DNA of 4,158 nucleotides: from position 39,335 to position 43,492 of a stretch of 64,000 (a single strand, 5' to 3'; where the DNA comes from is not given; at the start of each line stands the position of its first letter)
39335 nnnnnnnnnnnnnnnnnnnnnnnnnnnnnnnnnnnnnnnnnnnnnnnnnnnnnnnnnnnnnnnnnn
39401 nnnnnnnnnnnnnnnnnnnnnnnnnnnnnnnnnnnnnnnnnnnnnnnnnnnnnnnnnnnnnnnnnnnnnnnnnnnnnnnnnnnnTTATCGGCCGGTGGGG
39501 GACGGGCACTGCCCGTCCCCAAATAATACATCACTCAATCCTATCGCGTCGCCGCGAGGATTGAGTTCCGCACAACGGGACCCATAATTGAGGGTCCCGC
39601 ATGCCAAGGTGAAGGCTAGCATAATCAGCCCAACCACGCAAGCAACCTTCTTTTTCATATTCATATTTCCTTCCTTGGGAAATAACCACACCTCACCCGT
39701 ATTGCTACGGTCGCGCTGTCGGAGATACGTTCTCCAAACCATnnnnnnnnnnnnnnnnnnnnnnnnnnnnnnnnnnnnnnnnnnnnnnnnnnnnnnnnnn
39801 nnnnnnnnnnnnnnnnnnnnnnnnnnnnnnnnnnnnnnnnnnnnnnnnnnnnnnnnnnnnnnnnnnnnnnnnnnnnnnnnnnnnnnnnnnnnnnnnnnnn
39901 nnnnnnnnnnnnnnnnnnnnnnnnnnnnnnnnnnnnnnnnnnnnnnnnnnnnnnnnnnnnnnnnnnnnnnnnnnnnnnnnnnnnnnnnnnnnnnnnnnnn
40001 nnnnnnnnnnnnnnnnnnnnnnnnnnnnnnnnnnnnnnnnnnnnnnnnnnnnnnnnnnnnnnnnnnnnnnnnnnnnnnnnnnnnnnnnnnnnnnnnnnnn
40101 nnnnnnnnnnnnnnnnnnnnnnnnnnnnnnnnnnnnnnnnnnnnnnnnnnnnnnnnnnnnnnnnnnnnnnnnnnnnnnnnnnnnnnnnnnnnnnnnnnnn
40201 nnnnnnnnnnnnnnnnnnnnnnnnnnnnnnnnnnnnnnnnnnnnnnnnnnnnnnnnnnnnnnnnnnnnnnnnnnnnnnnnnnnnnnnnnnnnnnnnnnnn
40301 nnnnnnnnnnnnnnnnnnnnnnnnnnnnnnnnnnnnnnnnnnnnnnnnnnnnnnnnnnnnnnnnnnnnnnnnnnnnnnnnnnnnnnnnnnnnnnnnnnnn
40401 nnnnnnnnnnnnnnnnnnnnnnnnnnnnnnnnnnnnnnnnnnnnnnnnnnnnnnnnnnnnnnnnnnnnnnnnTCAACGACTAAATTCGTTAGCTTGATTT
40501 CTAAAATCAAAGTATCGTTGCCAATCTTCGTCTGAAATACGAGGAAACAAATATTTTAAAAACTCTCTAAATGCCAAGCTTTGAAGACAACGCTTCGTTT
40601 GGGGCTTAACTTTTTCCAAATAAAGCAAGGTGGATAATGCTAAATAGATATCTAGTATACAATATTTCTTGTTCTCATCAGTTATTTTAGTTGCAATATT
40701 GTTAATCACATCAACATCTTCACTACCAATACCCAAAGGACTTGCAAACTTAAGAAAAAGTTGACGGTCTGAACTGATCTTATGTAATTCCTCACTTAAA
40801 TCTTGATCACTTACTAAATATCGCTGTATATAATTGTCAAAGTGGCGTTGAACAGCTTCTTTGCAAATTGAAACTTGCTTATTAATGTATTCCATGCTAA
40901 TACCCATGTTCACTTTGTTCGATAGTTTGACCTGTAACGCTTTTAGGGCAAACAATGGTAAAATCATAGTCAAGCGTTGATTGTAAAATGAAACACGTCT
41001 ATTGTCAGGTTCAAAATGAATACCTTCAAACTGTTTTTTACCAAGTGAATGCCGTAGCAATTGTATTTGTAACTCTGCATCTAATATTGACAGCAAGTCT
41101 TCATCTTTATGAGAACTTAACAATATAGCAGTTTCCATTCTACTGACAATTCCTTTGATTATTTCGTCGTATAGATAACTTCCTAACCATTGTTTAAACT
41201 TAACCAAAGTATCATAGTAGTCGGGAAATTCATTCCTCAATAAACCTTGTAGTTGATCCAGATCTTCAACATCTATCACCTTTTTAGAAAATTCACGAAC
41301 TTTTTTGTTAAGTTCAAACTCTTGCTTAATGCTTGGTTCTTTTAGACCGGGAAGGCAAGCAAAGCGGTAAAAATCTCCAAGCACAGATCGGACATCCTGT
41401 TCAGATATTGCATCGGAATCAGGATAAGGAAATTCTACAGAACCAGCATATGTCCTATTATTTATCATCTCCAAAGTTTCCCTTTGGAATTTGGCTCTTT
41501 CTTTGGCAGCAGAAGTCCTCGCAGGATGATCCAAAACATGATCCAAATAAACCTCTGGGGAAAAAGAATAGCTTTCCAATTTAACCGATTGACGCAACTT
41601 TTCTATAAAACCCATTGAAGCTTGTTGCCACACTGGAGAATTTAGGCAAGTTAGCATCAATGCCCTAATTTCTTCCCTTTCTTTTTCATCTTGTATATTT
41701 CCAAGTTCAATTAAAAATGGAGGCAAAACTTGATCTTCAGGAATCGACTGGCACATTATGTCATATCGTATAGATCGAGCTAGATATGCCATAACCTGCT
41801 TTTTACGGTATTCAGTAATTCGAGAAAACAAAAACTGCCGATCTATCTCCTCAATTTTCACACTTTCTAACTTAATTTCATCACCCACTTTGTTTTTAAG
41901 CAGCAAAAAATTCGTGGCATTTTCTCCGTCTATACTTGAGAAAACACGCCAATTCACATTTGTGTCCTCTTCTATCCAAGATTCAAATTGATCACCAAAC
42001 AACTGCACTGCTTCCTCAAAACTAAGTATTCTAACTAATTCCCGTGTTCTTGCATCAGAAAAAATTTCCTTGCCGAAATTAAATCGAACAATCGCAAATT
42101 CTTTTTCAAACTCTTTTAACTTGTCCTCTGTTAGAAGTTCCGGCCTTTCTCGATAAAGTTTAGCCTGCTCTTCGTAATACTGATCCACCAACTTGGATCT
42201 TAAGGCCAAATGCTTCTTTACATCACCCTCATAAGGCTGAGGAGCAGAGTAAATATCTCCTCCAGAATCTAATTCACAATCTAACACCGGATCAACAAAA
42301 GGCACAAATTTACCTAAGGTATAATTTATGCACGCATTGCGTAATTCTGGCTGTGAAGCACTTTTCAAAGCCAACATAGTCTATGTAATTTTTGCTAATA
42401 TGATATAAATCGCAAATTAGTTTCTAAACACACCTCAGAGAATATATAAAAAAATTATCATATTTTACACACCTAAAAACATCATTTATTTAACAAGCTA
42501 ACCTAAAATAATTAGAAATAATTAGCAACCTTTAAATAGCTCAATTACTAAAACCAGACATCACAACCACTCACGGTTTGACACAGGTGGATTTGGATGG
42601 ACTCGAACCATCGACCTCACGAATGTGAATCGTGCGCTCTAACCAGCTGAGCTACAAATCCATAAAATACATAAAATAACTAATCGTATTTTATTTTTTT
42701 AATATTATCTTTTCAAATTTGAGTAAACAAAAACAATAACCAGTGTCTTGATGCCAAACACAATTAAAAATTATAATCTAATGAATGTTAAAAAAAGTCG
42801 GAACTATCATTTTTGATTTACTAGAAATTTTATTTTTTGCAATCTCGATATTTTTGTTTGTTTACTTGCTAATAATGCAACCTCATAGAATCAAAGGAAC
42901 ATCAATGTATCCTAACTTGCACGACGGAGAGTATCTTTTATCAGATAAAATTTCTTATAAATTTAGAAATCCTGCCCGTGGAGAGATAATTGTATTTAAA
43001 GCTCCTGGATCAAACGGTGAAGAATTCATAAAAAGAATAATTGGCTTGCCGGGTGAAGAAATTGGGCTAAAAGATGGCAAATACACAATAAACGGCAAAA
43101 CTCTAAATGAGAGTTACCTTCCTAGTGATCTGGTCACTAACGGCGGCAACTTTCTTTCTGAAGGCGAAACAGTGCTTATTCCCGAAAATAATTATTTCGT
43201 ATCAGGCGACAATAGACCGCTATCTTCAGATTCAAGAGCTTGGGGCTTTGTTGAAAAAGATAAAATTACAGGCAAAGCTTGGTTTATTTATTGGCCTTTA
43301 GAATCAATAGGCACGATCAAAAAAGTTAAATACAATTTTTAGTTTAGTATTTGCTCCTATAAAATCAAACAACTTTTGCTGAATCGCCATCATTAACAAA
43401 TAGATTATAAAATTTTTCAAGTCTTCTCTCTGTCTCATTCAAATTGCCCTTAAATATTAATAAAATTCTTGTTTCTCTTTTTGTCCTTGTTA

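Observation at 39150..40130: Roughly 1-kb GC-rich, hairpin-saturated non-coding island embedded in a 35%-GC genome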

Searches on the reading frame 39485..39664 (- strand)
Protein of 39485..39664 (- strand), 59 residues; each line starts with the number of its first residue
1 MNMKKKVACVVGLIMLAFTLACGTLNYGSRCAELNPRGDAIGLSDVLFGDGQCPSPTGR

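Call 14: find_encoding_contigs(protein=window:39485-39664:-, flank=10000)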
Protein window:39485-39664:- (59 aa): no gene with exactly this product is on record in the collection.

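Call 31: find_related_loci(query=A2, collection=metagenome_contigs, flank=4000)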
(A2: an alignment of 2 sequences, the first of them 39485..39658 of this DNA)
Query A2 (57 aa) in metagenome_contigs; peptide patterns used: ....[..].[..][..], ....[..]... (x = any residue, [..] = any of these).
257 stretches matched a pattern, but none encodes a relative of the query by tblastn (E <= 1e-3).

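Call 56: search_protein_representatives(protein=window:39485-39658:-)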
Query: 57 residues. Proteins with E-value up to 0.001 (for the whole library): 5; up to 1e-10: 2; up to 1e-30: 0. The best 5 are listed.
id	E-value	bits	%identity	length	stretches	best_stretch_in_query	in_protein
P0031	3.7e-17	76.9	46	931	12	21-41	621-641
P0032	1.5e-16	75.1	32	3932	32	3-41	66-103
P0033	3.2e-08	48.9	33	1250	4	9-48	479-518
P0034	4.7e-05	39.0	52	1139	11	4-31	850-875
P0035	1.1e-04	37.8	38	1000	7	17-43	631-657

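Call 58: search_protein_families(library=pfam, proteins=[P0031, P0032, P0033, P0034, P0035], max_evalue=0.001)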
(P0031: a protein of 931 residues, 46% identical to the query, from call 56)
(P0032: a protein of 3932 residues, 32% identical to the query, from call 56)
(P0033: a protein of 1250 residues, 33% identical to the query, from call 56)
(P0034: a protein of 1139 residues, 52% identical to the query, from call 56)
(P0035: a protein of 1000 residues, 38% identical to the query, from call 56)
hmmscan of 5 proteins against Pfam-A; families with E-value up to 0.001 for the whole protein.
P0031 (931 aa): 2 families
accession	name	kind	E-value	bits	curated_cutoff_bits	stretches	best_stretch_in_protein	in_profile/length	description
PF09954.14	DUF2188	-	1.3e-08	35.3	22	0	432-454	20-42/62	Uncharacterized protein conserved in bacteria (DUF2188)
PF19171.5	DUF5853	-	1.8e-05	25.6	26.8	0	607-646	15-54/136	Family of unknown function (DUF5853)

P0032 (3932 aa): 0 families

P0033 (1250 aa): 10 families
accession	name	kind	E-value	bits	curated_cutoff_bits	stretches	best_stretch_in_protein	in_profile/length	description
PF16640.11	Big_3_5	-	7.9e-11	42.8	35.5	0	166-223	26-88/88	Bacterial Ig-like domain (group 3)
PF15084.11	DUF4550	-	5.8e-09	36.7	27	0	1049-1100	31-82/95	Domain of unknown function (DUF4550)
PF21218.2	Fpg-like_C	-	1.5e-07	31.4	27.1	0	1123-1139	10-26/34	Formamidopyrimidine-DNA glycosylase-like, C-terminal domain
PF04369.19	Lactococcin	-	2.2e-06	28.1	23.1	0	775-794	9-28/60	Lactococcin-like family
PF18420.7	CSN4_RPN5_eIF3a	-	1.4e-05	25.6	26.4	0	736-753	7-24/42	CSN4/RPN5/eIF3a helix turn helix domain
PF18962.6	Por_Secre_tail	-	0.00013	22.6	27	0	1182-1240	1-66/75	Secretion system C-terminal sorting domain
PF20620.4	DUF6805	-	0.00016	22.4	27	0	809-853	63-109/133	Family of unknown function (DUF6805)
PF17954.7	Pirin_C_2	-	0.00021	21.9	22.9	0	459-487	57-85/86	Quercetinase C-terminal cupin domain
PF21461.3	HL_N-beta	-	0.00079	19.6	27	0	770-805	12-47/57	Hyaluronate lyase, N-terminal beta-sheet domain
PF22557.2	DuOB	-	0.00086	19.8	27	0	533-589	131-193/210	Dual OB-containing domain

P0034 (1139 aa): 6 families
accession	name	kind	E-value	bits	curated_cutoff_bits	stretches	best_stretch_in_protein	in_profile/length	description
PF22422.2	MGH1-like_GH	-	4.9e-16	59.7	27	2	185-278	2-105/356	Mannosylglycerate hydrolase MGH1-like glycoside hydrolase domain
PF02201.23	SWIB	-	6.3e-10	39.1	25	0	415-435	44-65/74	SWIB/MDM2 domain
PF03200.22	Glyco_hydro_63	-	2.6e-08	33.6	22.4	0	1020-1043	404-427/492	Glycosyl hydrolase family 63 C-terminal domain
PF07733.18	DNA_pol3_alpha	-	2.4e-06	27.8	23.9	0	665-691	198-224/260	Bacterial DNA polymerase III alpha NTPase domain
PF21464.2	flgE_D3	-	0.00015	22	27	0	815-840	58-83/179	Flagellar hook protein FlgE, D3 domain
PF17340.7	DUF5370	-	0.00032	20.9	25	0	813-841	2-30/63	Family of unknown function (DUF5370)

P0035 (1000 aa): 8 families
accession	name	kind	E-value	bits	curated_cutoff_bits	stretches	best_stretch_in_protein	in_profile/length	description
PF13374.12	TPR_10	-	6.2e-22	77.3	27.5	0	771-805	2-36/42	Tetratricopeptide repeat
PF12968.13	DUF3856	-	3e-09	37.4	27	0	827-891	65-128/143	Domain of Unknown Function (DUF3856)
PF13424.12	TPR_12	-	8e-08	32.8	30.1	0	514-573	15-77/77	Tetratricopeptide repeat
PF24892.1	UTP6_C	-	4.1e-07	30.6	27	0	643-669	73-99/261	U3 small nucleolar RNA-associated protein 6 C-terminal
PF12931.13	TPR_Sec16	-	1.6e-06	28.6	22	0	625-693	200-267/298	Sec16 Sec23-binding domain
PF13181.12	TPR_8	-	1.9e-06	28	25.7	0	516-533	15-32/34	Tetratricopeptide repeat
PF05221.23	AdoHcyase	-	2e-05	24.3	25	0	512-546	178-212/299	S-adenosyl-L-homocysteine hydrolase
PF13174.12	TPR_6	-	0.00075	20.4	26.3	0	514-530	12-28/33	Tetratricopeptide repeat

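Call 64: search_protein_families(library=ncbifam, proteins=[window:39485-39664:-], max_evalue=0.01)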
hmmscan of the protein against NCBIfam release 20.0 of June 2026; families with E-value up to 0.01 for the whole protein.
window:39485-39664:- (59 aa): 0 families

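Call 74: search_protein_families(library=pfam, proteins=[window:39485-39664:-], max_evalue=10)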
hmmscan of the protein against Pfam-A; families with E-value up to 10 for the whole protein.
window:39485-39664:- (59 aa): 0 families

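Call 80: predict_structure(protein=window:39485-39664:-)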
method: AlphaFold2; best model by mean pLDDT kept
length: 59 residues; sequences in the alignment: 1
mean_pLDDT: 68.2   pTM: 0.42
mean pLDDT of the five models: 68.2, 67.2, 62.4, 61.4, 49.3
residues with pLDDT >= 90: 5; 70-90: 19; 50-70: 31; < 50: 4
segments of 3 or more residues with pLDDT < 50: none
pLDDT, mean of each block of 10 residues (from residue 1): 85 86 70 57 60 49
secondary structure, 60 per line:
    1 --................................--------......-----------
elements in order: H3-34 H43-48
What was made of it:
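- Tried and rejected: AlphaFold on the single sequence: only the N-terminal helix is confident, so no fold search was run (call 80).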

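Call 88: search_protein_families(library=padloc, proteins=[window:39485-39664:-], max_evalue=0.01)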
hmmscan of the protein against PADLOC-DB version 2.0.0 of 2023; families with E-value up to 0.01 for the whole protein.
window:39485-39664:- (59 aa): 0 families

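Call 89: search_protein_families(library=phrogs, proteins=[window:39485-39664:-], max_evalue=0.01)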
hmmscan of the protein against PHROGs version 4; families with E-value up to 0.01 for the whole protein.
window:39485-39664:- (59 aa): 0 families

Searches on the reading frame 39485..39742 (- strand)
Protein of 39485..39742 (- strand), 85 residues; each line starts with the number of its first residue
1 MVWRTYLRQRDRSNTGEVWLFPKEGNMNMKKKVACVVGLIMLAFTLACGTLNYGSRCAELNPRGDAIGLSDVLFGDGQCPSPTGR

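Call 13: find_encoding_contigs(protein=window:39485-39742:-, flank=10000)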
Protein window:39485-39742:- (85 aa): no gene with exactly this product is on record in the collection.

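Call 19: find_homologous_proteins(query=window:39485-39742:-, max_evalue=0.01)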
Query window:39485-39742:-: 1 candidates shared short words with the query, none scored E <= 0.01.
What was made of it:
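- The ORF has no homolog among 5.8 billion protein clusters or 1.84 billion representatives (calls 19, 56). The ORF has no homolog (calls 19, 56).
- Tried and rejected: Homologs of the ORF in the word-indexed database: none (call 19).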

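Call 22: search_protein_families(library=pfam, proteins=[window:39485-39742:-], max_evalue=0.01)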
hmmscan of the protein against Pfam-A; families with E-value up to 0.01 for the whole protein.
window:39485-39742:- (85 aa): 0 families

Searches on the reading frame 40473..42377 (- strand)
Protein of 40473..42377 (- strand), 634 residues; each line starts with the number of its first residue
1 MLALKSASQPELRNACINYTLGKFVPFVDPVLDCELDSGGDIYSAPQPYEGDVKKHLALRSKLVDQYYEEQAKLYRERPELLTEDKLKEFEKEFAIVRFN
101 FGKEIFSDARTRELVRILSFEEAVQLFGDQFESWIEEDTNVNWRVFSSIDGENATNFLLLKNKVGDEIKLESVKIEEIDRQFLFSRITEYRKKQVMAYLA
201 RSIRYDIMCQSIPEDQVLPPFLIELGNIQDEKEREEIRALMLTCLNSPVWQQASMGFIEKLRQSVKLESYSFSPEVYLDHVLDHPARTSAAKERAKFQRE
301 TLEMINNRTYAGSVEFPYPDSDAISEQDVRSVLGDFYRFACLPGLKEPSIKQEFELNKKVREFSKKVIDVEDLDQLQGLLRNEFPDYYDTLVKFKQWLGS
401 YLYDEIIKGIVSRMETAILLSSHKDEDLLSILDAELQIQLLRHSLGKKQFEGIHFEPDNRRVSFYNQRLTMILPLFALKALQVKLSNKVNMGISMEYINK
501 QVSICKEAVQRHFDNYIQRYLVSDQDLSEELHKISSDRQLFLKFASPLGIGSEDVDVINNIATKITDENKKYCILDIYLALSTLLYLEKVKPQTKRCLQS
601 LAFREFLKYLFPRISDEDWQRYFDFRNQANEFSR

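Call 22: search_protein_families(library=pfam, proteins=[window:40473-42377:-], max_evalue=0.01)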
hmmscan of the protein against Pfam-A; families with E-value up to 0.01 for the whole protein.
window:40473-42377:- (634 aa): 0 families

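Call 64: search_protein_families(library=ncbifam, proteins=[window:40473-42377:-], max_evalue=0.01)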
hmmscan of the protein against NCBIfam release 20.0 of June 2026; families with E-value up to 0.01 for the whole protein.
window:40473-42377:- (634 aa): 0 families

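Call 88: search_protein_families(library=padloc, proteins=[window:40473-42377:-], max_evalue=0.01)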
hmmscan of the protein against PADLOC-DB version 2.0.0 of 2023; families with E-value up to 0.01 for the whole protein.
window:40473-42377:- (634 aa): 0 families

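Call 89: search_protein_families(library=phrogs, proteins=[window:40473-42377:-], max_evalue=0.01)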
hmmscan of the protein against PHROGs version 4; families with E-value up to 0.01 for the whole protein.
window:40473-42377:- (634 aa): 1 family
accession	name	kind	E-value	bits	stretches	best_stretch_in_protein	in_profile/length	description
phrog_15033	-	unknown function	0.0059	18.1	0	413-455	57-99/106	-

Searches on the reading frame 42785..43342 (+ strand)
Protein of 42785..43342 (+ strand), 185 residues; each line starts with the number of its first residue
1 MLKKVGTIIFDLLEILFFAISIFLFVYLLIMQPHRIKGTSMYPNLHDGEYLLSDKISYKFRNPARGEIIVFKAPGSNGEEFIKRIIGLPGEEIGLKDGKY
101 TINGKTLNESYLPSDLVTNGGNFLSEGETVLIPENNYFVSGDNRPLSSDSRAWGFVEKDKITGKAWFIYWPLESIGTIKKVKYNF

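Call 67: search_protein_families(library=pfam, proteins=[window:42785-43342:+], max_evalue=0.0001)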
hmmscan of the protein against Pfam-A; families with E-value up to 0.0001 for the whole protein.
window:42785-43342:+ (185 aa): 1 family
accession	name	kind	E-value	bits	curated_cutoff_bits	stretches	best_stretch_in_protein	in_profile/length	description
PF10502.14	Peptidase_S26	-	2.3e-47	161.5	22.9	1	11-170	3-168/168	Signal peptidase, peptidase S26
